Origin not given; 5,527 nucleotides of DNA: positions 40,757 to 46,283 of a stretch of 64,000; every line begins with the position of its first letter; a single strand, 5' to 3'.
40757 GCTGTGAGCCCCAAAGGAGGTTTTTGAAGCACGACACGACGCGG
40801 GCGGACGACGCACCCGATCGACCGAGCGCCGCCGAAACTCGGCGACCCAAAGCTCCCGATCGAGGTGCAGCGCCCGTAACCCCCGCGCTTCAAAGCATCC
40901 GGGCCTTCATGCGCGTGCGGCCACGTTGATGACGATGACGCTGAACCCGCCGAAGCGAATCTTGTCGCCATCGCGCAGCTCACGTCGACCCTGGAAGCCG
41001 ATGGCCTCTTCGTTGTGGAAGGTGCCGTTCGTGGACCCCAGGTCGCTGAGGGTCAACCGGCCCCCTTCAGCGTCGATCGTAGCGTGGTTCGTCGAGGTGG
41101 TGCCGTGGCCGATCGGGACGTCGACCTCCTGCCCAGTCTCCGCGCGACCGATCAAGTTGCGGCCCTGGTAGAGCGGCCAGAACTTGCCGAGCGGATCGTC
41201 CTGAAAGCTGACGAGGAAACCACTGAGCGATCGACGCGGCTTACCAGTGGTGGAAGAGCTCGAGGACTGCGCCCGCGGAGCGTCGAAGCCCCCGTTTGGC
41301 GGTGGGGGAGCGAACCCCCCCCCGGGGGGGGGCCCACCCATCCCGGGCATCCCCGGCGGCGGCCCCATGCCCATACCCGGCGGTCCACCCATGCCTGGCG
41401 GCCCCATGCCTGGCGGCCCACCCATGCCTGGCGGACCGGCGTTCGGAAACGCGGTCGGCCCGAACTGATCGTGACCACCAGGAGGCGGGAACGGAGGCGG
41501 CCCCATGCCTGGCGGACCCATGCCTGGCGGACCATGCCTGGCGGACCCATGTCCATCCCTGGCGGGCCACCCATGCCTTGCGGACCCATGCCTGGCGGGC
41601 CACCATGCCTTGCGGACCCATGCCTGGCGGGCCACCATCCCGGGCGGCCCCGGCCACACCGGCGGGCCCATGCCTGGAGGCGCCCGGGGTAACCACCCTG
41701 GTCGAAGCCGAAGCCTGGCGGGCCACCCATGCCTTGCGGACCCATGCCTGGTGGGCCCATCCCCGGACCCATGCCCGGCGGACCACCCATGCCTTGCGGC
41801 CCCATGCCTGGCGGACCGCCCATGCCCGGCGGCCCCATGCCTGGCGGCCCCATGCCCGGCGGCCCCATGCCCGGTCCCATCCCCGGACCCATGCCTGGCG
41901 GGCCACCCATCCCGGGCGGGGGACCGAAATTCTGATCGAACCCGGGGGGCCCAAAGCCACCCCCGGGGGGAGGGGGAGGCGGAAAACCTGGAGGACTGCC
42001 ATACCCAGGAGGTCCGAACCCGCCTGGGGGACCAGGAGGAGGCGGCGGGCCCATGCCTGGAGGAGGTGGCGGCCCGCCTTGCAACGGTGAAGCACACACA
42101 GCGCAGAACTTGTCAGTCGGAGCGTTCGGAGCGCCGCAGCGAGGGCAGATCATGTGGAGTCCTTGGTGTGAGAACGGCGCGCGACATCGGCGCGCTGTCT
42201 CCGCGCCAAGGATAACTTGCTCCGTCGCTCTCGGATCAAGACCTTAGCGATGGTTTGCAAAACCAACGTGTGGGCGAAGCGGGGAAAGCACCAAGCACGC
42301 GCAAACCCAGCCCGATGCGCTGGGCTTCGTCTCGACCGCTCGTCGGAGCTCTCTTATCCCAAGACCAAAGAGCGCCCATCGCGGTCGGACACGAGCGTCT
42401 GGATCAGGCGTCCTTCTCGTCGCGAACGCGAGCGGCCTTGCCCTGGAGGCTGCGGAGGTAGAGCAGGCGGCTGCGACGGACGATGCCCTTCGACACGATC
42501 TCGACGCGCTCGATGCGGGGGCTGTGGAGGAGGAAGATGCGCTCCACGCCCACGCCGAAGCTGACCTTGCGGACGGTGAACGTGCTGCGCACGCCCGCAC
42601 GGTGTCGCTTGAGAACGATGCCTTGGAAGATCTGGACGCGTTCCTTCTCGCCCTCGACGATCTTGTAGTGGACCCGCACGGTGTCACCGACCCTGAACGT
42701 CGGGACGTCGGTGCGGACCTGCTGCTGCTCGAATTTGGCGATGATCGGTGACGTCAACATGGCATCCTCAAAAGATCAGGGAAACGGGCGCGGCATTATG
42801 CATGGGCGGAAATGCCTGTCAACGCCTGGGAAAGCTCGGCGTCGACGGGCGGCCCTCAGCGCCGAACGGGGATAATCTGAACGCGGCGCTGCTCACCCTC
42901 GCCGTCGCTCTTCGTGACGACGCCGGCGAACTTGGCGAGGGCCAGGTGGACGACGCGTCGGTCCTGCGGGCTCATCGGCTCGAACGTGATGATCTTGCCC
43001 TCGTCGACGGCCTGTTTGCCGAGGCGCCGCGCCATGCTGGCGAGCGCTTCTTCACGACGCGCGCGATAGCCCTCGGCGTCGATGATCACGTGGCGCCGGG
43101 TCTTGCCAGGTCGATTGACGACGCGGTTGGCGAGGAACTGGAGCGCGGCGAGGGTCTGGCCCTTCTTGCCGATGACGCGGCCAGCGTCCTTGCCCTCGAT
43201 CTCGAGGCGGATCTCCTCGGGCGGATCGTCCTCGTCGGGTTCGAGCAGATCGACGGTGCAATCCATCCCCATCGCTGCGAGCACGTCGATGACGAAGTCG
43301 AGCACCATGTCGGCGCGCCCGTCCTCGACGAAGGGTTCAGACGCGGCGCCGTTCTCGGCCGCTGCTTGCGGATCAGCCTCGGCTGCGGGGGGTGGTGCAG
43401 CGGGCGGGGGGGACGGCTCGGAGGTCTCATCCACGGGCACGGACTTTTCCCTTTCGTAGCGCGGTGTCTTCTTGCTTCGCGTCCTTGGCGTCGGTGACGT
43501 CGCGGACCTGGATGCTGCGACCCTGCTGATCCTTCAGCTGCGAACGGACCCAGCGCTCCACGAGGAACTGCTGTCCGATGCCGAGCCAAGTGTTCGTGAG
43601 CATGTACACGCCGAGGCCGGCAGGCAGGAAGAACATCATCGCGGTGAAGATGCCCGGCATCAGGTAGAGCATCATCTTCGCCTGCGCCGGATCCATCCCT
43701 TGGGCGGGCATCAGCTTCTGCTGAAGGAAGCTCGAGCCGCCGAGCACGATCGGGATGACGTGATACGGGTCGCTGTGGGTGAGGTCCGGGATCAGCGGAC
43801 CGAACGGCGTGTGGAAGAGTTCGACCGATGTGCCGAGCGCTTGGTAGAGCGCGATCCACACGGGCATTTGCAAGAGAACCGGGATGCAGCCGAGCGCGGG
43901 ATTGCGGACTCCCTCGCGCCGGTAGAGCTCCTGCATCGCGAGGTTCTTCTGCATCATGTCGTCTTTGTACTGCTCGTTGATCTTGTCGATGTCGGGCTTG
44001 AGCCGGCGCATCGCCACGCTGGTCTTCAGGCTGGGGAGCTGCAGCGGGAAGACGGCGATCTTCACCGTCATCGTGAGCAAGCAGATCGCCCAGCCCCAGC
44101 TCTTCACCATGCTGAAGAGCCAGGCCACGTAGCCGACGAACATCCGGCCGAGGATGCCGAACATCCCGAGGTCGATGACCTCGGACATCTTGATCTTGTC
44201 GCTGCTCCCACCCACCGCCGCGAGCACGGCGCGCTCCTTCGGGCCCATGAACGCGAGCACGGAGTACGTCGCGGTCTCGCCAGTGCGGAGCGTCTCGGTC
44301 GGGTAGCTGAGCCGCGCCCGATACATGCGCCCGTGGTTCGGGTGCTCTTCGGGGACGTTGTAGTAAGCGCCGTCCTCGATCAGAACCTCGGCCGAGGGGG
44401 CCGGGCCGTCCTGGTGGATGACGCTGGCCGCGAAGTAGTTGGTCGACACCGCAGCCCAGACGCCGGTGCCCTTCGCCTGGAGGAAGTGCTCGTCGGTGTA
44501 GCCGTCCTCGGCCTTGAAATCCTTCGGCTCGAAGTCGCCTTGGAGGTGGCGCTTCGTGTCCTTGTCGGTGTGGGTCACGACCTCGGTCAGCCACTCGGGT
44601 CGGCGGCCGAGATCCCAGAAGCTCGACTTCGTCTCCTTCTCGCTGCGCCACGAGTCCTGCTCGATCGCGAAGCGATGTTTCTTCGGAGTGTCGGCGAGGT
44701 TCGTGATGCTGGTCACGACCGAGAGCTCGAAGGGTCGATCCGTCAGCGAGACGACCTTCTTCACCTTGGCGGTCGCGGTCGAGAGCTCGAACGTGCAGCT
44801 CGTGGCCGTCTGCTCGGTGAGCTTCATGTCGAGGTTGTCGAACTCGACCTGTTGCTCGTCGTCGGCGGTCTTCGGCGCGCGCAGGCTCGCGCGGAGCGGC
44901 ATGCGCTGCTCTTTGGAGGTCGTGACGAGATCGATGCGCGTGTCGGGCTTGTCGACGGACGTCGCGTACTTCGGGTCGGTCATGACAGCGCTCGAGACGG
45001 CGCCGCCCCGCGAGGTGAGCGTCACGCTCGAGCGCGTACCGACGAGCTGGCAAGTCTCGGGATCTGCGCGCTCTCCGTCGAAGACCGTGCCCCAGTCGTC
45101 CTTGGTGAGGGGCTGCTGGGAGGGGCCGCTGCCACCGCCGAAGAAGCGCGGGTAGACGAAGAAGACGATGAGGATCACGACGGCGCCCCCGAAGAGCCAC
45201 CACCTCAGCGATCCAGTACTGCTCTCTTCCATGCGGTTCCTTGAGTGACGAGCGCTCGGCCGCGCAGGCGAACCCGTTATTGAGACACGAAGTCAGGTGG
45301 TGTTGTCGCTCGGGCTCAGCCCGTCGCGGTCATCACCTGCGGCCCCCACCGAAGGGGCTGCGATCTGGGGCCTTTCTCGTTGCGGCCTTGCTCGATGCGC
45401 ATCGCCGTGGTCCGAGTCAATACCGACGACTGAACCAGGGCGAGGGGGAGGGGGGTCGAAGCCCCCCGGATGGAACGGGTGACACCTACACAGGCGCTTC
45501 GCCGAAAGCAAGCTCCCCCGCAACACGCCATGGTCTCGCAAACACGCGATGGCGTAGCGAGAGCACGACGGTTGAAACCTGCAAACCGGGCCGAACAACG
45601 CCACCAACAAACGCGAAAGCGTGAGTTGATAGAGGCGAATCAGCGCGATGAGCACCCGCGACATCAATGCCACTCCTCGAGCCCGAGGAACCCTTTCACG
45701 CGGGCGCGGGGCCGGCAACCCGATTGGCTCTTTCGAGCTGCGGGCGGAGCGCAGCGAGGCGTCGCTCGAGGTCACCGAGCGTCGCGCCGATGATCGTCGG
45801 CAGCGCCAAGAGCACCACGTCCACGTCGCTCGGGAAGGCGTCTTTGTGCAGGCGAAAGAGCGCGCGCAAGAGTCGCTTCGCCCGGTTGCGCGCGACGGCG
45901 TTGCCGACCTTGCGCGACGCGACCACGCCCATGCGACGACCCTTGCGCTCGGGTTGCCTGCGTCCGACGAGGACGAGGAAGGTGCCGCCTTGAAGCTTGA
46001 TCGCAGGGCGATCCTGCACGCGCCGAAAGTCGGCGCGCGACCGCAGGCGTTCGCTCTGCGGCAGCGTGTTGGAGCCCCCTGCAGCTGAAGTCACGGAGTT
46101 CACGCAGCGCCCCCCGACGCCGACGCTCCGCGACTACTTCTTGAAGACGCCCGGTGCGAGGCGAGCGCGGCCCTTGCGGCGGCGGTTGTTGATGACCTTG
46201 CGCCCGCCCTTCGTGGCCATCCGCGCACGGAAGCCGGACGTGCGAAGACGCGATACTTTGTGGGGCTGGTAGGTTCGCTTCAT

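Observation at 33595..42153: Compact phospho-threonine signalling cassette: triple-FHA ABCG transporter, PP2C phosphatase, exo-vWA/endo-FHA membrane protein and zinc-ribbon/PG-repeat/FHA protein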

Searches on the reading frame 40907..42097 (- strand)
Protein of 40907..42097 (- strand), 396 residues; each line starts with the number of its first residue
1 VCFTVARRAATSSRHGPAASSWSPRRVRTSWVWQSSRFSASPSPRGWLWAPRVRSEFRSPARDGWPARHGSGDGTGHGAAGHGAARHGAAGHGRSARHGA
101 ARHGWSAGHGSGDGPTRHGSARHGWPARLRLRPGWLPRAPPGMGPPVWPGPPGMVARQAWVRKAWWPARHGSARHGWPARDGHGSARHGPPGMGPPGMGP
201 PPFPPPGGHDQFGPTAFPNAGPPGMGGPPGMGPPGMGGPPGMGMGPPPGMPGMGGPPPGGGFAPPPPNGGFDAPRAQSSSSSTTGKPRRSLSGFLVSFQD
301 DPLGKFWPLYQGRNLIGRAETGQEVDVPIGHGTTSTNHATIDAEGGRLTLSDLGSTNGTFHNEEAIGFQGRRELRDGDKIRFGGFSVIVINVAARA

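Call 8: search_protein_families(library=pfam, proteins=[window:40907-42097:-], max_evalue=0.01)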
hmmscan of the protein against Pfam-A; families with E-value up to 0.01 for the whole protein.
window:40907-42097:- (396 aa): 2 families
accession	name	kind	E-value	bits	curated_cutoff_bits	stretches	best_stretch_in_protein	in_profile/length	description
PF00498.31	FHA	-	2.6e-14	53.8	20.7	1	315-383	2-67/67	FHA domain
PF16697.10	Yop-YscD_cpl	-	3.2e-06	27.7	33.2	1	304-386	9-87/94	Inner membrane component of T3SS, cytoplasmic domain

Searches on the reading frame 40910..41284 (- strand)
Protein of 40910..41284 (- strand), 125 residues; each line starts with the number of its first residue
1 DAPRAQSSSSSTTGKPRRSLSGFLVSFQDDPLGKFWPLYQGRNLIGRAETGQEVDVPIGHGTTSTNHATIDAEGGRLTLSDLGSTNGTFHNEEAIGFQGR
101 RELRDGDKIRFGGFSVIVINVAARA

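Call 52: search_solved_structures(query=window:40910-41284:-, max_evalue=0.001)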
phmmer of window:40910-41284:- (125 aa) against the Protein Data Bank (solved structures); distinct sequences matched with E-value up to 0.001: 14.
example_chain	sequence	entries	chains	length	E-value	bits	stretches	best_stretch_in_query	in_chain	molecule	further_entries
1uht_A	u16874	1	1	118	7.4e-09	39.2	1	45-122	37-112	expressed protein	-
2lc1_A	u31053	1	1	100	1.2e-07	35.3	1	23-118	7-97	Putative uncharacterized protein TB39.8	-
3po8_A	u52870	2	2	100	1.3e-07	35.2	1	25-118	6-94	Putative uncharacterized protein TB39.8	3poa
3oun_A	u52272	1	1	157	4.6e-07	33.4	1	21-118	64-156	Putative uncharacterized protein TB39.8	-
8p5r_G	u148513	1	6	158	7.9e-06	29.4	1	2-119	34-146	Glycogen accumulation regulator GarA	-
6i2q_B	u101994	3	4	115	1.3e-05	28.7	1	52-119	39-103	Glycogen accumulation regulator GarA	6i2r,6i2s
2kfu_A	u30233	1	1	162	0.00026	24.5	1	32-119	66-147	Rv1827 pThr 22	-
6i2p_D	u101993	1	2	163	0.00026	24.5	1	32-119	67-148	Glycogen accumulation regulator GarA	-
2kkl_A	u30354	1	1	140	0.00033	24.2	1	46-119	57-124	Uncharacterized protein Mb1858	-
7rj3_A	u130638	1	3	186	0.00038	24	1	32-119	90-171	Glycogen accumulation regulator GarA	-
6hc1_A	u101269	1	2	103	0.00038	24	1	32-113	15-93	GGDEF domain protein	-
6hc0_B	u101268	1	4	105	0.0004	23.9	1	32-113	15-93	GGDEF domain protein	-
2kb3_A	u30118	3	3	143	0.00055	23.5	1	34-119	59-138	Oxoglutarate dehydrogenase inhibitor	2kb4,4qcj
8p5x_G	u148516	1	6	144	0.00056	23.4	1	34-119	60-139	Oxoglutarate dehydrogenase inhibitor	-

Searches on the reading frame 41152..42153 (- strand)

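Call 8: search_protein_families(library=pfam, proteins=[window:41152-42153:-], max_evalue=0.01)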
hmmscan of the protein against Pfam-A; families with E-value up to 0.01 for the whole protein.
window:41152-42153:- (333 aa): 4 families
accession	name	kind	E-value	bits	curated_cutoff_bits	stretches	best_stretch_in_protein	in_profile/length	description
PF13240.11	Zn_Ribbon_1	-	2.5e-06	27.6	25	1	3-24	2-23/23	zinc-ribbon domain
PF24463.1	DUF7577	-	2.3e-05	24.3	28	1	3-25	5-27/27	Domain of unknown function (DUF7577)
PF12773.13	DZR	-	0.0005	20.6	27.3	1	3-25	1-23/45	Double zinc ribbon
PF13248.11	Zn_ribbon_3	-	0.0088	15.9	27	0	3-20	5-22/26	zinc-ribbon domain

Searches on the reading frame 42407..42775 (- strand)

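Call 15: search_protein_families(library=pfam, proteins=[window:42407-42775:-], max_evalue=0.01)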
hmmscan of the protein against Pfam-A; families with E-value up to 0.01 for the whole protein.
window:42407-42775:- (123 aa): 1 family
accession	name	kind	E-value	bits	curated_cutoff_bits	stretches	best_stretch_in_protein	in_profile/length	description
PF01245.26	Ribosomal_L19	-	7.5e-46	155.1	22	1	11-119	2-110/111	Ribosomal protein L19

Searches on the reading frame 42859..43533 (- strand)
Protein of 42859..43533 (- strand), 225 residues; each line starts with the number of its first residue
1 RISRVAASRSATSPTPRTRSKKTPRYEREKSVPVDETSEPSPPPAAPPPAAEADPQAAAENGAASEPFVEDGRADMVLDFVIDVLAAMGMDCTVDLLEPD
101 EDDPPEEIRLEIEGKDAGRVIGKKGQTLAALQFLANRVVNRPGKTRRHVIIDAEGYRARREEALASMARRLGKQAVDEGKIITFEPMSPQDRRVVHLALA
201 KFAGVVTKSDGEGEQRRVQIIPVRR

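Call 15: search_protein_families(library=pfam, proteins=[window:42859-43533:-], max_evalue=0.01)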
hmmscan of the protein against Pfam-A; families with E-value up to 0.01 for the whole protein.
window:42859-43533:- (225 aa): 3 families
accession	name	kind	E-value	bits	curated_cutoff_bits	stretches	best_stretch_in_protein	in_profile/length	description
PF01424.28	R3H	-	1.2e-16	61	26.8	1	162-222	1-60/60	R3H domain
PF13083.13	KH_KhpA-B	-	4.6e-14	52.5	32.1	1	80-150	3-72/73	KhpA/KhpB, KH domain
PF00013.35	KH_1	-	0.0035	17.5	21.5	1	108-132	2-26/66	KH domain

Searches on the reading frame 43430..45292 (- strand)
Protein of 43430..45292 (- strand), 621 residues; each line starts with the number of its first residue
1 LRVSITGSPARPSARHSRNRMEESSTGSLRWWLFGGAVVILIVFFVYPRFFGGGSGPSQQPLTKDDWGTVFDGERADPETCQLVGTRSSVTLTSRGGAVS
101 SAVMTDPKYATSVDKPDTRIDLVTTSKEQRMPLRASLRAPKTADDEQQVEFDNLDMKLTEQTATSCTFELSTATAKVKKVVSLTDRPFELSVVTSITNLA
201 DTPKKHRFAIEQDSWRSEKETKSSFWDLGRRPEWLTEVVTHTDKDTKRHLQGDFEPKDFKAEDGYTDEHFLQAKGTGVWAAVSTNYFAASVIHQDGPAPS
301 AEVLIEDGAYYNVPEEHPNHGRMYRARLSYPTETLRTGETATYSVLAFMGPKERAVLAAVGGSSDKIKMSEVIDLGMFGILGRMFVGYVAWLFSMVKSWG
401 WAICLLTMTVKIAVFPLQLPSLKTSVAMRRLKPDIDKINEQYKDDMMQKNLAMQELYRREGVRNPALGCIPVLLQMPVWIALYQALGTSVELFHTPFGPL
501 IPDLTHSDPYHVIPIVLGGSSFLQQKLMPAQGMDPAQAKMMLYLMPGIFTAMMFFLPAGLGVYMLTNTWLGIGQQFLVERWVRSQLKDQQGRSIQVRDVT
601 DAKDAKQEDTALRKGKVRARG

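Call 15: search_protein_families(library=pfam, proteins=[window:43430-45292:-], max_evalue=0.01)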
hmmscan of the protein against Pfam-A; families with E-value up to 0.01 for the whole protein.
window:43430-45292:- (621 aa): 2 families
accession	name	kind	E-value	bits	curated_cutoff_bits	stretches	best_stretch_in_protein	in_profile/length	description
PF02096.25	60KD_IMP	-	6e-49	166.6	35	1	399-579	1-162/163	60Kd inner membrane protein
PF14849.12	YidC_periplas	-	5.5e-20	72.9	24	1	89-386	10-281/283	YidC periplasmic domain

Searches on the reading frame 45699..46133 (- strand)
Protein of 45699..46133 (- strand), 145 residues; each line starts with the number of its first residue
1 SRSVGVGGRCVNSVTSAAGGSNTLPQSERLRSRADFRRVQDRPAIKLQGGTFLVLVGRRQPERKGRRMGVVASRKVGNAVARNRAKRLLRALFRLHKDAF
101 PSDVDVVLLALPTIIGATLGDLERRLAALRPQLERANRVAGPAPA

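Call 15: search_protein_families(library=pfam, proteins=[window:45699-46133:-], max_evalue=0.01)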
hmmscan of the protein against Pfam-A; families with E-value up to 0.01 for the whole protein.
window:45699-46133:- (145 aa): 1 family
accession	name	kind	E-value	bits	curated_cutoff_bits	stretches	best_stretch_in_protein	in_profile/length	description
PF00825.24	Ribonuclease_P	-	1.8e-23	83.1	22.3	1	24-129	1-104/109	Ribonuclease P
